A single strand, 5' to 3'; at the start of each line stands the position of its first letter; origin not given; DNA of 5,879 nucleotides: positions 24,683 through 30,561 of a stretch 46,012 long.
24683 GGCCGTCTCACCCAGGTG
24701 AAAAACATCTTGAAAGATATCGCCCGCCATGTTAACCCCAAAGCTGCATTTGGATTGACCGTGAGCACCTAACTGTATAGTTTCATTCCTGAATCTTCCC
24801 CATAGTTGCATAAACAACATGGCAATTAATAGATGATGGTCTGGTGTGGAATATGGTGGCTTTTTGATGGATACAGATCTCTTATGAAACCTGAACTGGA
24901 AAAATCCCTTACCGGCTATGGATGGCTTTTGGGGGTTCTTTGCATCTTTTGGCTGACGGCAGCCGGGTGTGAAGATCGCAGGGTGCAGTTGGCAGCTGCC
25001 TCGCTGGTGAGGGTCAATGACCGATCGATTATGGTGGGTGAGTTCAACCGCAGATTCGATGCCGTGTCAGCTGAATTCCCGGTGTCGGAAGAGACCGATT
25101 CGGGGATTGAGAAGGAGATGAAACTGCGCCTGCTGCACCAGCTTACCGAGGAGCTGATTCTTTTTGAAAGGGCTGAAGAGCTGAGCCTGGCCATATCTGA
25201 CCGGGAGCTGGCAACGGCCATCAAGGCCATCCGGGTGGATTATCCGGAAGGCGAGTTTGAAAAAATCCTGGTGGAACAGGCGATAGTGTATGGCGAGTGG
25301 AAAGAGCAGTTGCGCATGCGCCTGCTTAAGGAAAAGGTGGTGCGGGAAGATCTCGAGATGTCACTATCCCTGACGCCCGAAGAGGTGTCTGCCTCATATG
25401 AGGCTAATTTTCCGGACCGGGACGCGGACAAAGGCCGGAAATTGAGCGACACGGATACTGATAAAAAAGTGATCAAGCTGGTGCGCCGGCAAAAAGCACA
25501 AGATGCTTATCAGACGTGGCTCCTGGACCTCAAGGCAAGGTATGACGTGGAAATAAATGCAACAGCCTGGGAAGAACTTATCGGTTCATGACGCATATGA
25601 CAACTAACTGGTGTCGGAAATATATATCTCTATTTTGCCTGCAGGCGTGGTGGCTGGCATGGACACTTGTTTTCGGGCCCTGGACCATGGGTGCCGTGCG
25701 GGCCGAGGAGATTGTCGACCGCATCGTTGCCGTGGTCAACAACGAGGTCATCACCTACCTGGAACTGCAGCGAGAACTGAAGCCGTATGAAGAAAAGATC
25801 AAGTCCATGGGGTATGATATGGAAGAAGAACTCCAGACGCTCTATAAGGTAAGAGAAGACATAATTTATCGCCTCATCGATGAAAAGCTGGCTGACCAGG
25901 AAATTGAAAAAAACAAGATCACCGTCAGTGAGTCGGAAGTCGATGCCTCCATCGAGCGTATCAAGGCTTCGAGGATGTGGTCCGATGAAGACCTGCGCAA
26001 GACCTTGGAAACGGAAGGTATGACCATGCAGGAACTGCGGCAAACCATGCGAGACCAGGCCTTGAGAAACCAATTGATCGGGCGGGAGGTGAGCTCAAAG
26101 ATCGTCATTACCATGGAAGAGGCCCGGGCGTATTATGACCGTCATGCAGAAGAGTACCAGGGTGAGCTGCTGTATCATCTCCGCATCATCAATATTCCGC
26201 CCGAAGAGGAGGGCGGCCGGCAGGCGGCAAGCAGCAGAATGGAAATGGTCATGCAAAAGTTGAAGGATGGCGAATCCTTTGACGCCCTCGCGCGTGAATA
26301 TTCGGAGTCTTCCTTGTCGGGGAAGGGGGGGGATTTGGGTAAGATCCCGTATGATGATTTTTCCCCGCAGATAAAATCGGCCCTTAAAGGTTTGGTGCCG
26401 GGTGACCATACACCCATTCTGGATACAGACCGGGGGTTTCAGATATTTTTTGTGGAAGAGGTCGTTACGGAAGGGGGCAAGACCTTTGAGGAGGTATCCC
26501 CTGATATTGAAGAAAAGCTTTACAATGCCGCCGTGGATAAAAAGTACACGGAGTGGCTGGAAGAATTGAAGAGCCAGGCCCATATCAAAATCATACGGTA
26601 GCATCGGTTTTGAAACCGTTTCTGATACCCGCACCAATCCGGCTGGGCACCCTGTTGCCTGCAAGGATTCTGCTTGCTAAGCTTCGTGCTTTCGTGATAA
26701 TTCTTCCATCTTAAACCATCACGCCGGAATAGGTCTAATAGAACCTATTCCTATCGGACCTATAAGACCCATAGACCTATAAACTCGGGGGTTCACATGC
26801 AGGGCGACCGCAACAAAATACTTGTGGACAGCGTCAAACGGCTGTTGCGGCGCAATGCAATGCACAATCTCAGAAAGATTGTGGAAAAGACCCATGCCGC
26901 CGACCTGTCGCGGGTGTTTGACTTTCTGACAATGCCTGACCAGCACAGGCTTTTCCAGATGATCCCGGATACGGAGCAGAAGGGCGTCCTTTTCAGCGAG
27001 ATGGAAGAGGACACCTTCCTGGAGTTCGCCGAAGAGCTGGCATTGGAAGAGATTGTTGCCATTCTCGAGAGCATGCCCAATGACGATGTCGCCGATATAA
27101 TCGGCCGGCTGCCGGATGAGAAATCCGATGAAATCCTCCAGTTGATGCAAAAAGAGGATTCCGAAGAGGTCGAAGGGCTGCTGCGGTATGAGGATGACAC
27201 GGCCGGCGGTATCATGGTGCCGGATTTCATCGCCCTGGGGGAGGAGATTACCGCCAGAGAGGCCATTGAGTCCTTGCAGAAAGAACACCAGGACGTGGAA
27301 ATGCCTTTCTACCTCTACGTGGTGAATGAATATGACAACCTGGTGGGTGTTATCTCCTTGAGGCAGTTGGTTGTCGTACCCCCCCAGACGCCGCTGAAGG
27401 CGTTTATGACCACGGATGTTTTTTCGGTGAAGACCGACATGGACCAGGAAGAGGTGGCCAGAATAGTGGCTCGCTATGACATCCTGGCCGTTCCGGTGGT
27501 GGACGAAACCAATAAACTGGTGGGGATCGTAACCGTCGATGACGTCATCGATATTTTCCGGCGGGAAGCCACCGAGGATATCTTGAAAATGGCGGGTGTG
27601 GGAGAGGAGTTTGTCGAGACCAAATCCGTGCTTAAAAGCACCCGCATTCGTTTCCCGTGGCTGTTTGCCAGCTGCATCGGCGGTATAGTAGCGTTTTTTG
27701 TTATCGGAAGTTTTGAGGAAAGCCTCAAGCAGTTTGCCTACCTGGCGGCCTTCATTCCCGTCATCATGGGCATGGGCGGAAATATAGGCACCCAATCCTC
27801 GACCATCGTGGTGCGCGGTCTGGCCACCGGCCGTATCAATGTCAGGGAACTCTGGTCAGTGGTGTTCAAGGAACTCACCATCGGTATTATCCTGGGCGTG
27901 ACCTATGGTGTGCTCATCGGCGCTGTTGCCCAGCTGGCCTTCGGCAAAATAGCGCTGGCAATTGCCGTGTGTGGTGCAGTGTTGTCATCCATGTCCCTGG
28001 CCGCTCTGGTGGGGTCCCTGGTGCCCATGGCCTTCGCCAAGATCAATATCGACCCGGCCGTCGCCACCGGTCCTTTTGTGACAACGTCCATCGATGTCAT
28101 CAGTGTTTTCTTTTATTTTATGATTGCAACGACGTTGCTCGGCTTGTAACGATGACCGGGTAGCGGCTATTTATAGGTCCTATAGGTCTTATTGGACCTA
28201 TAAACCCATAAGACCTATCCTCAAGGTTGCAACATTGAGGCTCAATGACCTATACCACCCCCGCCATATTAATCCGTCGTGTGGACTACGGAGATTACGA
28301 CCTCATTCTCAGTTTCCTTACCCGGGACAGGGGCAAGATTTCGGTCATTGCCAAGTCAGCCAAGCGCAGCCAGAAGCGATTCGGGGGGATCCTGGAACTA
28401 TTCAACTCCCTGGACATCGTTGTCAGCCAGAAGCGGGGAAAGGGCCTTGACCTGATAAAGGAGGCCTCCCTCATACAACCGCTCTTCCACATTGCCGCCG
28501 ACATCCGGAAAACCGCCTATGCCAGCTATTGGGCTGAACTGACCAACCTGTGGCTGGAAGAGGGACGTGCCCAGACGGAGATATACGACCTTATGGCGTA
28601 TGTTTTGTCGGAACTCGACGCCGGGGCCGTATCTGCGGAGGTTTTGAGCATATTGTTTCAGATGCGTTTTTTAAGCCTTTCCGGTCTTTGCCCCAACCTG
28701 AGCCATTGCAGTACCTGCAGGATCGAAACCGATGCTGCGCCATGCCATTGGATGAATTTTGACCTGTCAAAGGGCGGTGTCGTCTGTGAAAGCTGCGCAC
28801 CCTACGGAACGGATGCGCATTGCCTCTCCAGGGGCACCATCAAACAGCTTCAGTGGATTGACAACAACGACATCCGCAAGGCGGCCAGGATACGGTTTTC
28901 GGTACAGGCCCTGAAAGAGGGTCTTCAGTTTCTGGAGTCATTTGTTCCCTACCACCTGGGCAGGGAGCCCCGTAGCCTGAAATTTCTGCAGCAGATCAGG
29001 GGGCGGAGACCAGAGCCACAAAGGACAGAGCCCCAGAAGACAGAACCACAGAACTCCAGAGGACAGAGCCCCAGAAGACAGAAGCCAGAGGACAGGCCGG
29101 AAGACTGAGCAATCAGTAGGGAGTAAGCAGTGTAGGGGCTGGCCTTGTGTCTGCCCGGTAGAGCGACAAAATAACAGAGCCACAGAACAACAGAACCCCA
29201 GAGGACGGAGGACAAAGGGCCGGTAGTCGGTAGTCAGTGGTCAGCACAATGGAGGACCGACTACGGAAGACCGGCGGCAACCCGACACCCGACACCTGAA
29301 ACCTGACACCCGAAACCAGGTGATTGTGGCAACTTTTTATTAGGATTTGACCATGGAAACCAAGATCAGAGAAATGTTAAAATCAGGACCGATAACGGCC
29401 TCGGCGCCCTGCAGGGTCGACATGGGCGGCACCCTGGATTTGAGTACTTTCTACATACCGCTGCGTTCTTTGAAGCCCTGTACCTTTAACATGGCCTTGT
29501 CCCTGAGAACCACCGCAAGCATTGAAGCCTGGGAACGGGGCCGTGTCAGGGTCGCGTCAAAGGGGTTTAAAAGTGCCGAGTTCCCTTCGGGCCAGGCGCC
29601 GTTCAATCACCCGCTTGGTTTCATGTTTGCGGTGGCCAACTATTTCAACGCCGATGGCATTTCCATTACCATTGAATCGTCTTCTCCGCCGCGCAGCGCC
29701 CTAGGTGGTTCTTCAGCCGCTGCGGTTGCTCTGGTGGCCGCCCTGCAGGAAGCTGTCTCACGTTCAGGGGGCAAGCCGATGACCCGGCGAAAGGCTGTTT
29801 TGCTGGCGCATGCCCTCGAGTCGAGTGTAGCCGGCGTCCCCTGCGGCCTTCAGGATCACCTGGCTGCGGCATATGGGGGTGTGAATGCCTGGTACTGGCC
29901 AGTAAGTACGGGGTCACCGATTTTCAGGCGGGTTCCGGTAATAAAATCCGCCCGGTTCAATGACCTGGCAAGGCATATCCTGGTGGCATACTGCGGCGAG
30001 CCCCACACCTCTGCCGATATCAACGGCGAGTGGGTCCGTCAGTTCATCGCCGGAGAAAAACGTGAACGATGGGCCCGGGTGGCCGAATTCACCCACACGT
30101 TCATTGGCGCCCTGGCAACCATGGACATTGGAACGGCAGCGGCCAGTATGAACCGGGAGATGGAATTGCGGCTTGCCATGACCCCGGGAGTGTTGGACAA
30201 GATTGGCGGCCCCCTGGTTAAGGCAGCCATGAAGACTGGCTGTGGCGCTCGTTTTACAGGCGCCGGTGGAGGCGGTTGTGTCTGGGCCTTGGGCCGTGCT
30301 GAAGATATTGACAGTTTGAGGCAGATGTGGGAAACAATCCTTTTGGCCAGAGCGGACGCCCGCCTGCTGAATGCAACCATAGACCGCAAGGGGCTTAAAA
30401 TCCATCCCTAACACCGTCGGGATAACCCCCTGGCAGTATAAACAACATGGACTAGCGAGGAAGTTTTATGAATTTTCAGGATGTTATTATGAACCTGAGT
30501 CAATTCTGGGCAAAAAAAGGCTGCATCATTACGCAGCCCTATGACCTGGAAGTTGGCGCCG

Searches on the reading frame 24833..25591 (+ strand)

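Call 7: search_protein_families(library=pfam, proteins=[window:24833-25591:+], max_evalue=0.01)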
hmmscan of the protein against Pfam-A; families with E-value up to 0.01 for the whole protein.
window:24833-25591:+ (252 aa): 3 families
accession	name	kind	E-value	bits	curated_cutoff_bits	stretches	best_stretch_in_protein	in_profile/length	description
PF13624.11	SurA_N_3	-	3.5e-10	40.4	27.2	1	34-169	19-161/162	SurA-like N-terminal domain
PF13623.11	SurA_N_2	-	3.5e-06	27.4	28.5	1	54-134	39-123/145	SurA-like N-terminal domain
PF09312.16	SurA_N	-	8.8e-05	23.1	30.8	1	61-167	8-115/118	SurA N-terminal domain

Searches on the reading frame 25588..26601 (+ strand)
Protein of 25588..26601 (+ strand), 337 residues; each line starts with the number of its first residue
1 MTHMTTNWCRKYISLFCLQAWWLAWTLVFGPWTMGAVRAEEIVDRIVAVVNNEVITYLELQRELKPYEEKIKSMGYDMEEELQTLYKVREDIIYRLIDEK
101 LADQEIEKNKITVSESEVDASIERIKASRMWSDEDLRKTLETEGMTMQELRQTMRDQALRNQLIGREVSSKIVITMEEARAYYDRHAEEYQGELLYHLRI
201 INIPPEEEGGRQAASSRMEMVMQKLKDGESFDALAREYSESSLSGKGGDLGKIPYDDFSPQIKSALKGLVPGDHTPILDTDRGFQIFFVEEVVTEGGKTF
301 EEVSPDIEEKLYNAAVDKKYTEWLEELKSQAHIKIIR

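Call 7: search_protein_families(library=pfam, proteins=[window:25588-26601:+], max_evalue=0.01)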
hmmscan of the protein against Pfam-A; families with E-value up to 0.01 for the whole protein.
window:25588-26601:+ (337 aa): 6 families
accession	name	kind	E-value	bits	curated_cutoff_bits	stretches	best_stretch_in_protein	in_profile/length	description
PF13624.11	SurA_N_3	-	2.5e-20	73.4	27.2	1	8-163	4-161/162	SurA-like N-terminal domain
PF09312.16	SurA_N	-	5e-15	56.1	30.8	1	43-159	1-113/118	SurA N-terminal domain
PF00639.27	Rotamase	-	4.7e-14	53.6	21.7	1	203-290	6-96/97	PPIC-type PPIASE domain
PF13145.12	Rotamase_2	-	6.5e-14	53.2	27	1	175-304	2-120/121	PPIC-type PPIASE domain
PF13623.11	SurA_N_2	-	1.1e-12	48.4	28.5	1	29-127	23-124/145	SurA-like N-terminal domain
PF13616.12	Rotamase_3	-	3.1e-10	41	22.5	1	198-287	18-110/116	PPIC-type PPIASE domain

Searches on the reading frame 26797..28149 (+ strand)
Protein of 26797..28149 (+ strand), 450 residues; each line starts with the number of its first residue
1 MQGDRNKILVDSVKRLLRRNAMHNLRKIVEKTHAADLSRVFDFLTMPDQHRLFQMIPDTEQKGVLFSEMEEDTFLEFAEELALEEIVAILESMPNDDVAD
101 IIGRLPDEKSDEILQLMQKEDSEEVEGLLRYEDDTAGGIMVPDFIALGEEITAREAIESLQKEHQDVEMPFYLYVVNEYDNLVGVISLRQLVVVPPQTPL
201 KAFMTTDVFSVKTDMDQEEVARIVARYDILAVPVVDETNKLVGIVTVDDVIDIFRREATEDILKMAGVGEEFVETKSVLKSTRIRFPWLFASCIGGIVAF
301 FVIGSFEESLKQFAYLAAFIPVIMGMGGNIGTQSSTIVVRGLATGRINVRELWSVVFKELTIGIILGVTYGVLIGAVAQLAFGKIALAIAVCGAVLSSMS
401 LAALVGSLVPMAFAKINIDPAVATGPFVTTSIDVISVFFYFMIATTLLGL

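Call 7: search_protein_families(library=pfam, proteins=[window:26797-28149:+], max_evalue=0.01)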
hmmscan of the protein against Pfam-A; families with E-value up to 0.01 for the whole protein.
window:26797-28149:+ (450 aa): 3 families
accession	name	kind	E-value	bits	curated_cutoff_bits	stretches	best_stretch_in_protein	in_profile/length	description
PF01769.21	MgtE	-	6.2e-35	120.6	27.6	1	320-443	1-125/125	Divalent cation transporter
PF03448.22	MgtE_N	-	5.3e-21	75.5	25.9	1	33-134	2-102/102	MgtE intracellular N domain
PF00571.33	CBS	-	9e-21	74.4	24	2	201-254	2-55/57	CBS domain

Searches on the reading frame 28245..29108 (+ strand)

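Call 7: search_protein_families(library=pfam, proteins=[window:28245-29108:+], max_evalue=0.01)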
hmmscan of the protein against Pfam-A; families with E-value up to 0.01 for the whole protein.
window:28245-29108:+ (287 aa): 2 families
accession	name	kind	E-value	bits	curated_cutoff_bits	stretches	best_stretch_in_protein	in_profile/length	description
PF02565.21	RecO_C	-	8.5e-29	100.8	22.1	1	85-245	2-156/157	Recombination protein O C terminal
PF11967.14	RecO_N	-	1.4e-22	79.9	27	1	1-79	1-79/80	Recombination protein O N terminal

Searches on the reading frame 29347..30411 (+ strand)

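Call 7: search_protein_families(library=pfam, proteins=[window:29347-30411:+], max_evalue=0.01)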
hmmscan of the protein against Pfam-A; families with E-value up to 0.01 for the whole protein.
window:29347-30411:+ (354 aa): 2 families
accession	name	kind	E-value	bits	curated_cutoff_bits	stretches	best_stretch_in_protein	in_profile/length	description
PF00288.32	GHMP_kinases_N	-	2.4e-14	53.8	22.3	1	95-178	9-87/87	GHMP kinases N terminal domain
PF08544.19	GHMP_kinases_C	-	3.4e-05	24.6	21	1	255-328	4-79/85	GHMP kinases C terminal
